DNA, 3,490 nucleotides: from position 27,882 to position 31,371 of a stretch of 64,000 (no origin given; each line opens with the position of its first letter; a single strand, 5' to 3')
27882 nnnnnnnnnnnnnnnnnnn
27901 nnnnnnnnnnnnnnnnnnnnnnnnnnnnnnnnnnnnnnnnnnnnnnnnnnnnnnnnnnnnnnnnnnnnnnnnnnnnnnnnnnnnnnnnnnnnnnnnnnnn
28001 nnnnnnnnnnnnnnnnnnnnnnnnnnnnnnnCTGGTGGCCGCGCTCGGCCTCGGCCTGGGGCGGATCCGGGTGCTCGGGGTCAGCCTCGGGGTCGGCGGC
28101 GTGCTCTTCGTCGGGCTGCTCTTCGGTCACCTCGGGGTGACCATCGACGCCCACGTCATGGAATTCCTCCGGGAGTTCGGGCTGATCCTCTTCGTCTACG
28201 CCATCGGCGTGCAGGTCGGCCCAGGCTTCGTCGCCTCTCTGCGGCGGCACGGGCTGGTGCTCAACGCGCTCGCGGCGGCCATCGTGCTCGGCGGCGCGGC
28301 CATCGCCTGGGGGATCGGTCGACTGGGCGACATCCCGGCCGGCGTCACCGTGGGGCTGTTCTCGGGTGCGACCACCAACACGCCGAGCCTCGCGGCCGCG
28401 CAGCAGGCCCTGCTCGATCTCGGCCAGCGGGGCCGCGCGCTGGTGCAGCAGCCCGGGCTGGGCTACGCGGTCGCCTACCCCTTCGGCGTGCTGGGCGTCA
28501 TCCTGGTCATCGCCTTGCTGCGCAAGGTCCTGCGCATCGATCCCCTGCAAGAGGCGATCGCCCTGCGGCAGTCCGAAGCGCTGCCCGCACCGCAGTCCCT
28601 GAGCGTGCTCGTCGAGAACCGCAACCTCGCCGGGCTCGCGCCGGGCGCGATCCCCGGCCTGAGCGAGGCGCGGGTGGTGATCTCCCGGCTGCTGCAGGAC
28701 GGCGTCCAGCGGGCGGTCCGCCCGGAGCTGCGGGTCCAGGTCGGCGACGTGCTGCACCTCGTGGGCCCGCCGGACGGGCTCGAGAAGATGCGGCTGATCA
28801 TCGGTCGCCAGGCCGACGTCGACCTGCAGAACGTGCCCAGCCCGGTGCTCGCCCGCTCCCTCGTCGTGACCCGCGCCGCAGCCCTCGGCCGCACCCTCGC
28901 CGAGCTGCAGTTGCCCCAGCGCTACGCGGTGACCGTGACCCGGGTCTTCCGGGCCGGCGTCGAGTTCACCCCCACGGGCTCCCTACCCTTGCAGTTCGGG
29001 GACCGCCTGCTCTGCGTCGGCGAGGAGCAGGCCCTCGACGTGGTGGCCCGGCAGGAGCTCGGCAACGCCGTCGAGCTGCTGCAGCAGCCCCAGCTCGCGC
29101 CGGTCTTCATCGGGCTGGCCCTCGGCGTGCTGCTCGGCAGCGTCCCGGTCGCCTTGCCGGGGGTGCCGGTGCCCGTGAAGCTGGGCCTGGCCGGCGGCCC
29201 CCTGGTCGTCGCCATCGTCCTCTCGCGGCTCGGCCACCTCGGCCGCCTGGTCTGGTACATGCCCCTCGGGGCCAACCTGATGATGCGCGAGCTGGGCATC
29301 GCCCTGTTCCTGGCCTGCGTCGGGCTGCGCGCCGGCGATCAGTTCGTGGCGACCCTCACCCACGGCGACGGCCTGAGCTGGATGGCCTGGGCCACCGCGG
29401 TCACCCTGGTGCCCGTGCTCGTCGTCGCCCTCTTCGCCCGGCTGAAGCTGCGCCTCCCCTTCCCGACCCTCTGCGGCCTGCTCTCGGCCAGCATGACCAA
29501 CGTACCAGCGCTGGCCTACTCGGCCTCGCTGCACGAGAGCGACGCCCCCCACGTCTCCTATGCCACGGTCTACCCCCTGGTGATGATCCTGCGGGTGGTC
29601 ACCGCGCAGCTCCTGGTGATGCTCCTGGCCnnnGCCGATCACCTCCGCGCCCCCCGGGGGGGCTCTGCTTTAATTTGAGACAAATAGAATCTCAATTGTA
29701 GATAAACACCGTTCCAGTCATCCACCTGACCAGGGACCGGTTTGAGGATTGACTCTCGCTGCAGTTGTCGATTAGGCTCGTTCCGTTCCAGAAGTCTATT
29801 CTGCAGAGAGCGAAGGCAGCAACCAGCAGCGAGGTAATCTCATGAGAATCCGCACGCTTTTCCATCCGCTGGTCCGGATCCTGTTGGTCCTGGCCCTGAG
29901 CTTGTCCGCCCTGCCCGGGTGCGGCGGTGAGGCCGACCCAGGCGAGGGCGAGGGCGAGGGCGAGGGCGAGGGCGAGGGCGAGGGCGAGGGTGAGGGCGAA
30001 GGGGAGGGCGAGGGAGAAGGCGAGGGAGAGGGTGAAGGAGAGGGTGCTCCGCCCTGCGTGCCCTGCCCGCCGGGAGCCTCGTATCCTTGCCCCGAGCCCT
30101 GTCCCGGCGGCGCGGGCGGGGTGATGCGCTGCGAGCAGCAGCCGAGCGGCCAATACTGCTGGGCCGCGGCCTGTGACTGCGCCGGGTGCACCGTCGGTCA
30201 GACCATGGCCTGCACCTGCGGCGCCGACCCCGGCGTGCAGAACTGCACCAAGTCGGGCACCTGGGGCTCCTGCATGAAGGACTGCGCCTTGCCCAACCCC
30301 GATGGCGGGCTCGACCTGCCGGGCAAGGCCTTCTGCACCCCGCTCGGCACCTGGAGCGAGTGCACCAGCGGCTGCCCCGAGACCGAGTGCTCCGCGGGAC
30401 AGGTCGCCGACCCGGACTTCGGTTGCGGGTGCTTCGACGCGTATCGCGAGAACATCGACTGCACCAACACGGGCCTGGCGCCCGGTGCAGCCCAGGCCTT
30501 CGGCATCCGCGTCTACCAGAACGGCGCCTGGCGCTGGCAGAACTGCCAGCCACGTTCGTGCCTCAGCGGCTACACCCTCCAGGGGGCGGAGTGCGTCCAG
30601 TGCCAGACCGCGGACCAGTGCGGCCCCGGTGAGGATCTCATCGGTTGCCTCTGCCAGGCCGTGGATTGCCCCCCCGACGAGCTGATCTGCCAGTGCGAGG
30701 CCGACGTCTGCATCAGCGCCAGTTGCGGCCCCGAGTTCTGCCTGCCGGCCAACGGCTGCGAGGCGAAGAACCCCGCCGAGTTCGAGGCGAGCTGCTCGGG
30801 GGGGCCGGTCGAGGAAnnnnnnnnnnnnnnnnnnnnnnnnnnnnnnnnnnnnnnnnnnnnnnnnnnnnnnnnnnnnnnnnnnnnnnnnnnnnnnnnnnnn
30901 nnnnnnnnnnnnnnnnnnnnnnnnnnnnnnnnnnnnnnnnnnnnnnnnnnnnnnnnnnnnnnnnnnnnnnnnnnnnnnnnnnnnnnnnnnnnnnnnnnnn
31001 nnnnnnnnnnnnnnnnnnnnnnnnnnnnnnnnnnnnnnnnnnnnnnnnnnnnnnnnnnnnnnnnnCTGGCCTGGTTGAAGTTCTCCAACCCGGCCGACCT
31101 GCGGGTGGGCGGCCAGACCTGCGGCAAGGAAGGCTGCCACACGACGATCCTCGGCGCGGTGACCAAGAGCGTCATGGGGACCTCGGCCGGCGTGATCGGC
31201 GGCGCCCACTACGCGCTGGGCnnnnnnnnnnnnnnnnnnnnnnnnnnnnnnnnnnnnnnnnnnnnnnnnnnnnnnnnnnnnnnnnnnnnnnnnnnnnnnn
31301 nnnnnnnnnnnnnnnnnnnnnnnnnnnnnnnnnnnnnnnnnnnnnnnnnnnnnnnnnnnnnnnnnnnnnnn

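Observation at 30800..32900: Heme module has ten CxxCH motifs plus a non-canonical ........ (CX4CH) site and long inter-heme spacers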

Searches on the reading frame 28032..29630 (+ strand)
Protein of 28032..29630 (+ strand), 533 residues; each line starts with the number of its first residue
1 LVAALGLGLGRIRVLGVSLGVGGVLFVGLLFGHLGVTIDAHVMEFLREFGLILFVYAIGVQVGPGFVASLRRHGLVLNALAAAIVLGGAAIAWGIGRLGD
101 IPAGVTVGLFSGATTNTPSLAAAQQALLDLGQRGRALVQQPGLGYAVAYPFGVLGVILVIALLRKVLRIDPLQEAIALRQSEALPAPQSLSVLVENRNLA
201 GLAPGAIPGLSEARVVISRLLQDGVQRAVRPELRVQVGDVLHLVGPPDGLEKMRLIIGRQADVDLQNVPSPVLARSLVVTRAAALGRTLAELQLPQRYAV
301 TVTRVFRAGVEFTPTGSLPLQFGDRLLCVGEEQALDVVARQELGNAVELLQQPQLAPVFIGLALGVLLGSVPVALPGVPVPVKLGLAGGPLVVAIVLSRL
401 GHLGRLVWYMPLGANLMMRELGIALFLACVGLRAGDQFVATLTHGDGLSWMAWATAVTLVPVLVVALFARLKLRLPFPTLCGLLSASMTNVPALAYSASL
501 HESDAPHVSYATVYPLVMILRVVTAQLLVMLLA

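Call 16: search_protein_families(library=pfam, proteins=[window:28032-29630:+], max_evalue=0.001)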
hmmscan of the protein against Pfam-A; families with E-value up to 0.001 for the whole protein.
window:28032-29630:+ (533 aa): 2 families
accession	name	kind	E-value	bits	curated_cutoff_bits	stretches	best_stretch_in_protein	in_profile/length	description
PF06826.17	Asp-Al_Ex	-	1e-83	279.6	27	2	358-530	2-167/167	Predicted Permease Membrane Region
PF02080.26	TrkA_C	-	1.5e-16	60.4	27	1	281-339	9-67/71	TrkA-C domain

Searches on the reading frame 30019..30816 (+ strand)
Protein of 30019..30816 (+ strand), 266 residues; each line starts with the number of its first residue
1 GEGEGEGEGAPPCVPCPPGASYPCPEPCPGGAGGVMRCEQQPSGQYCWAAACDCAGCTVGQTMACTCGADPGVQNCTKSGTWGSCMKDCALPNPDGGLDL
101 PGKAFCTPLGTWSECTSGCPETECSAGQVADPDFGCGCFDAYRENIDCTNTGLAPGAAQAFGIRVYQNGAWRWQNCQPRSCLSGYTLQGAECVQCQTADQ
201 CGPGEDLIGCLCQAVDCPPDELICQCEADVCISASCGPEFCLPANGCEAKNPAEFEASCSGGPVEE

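Call 38: search_protein_families(library=pfam, proteins=[window:30019-30816:+], max_evalue=1)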
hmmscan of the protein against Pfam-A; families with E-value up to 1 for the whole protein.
window:30019-30816:+ (266 aa): 0 families

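Call 39: search_protein_families(library=ncbifam, proteins=[window:30019-30816:+], max_evalue=1)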
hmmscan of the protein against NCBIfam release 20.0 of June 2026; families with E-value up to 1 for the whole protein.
window:30019-30816:+ (266 aa): 0 families

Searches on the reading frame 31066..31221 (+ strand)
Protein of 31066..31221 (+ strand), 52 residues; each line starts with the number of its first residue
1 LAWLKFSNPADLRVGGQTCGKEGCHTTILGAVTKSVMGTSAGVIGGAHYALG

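Call 76: search_solved_structures(query=window:31066-31221:+, max_evalue=10, show_alignments=5)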
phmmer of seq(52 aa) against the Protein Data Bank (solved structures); distinct sequences matched with E-value up to 10: 0.
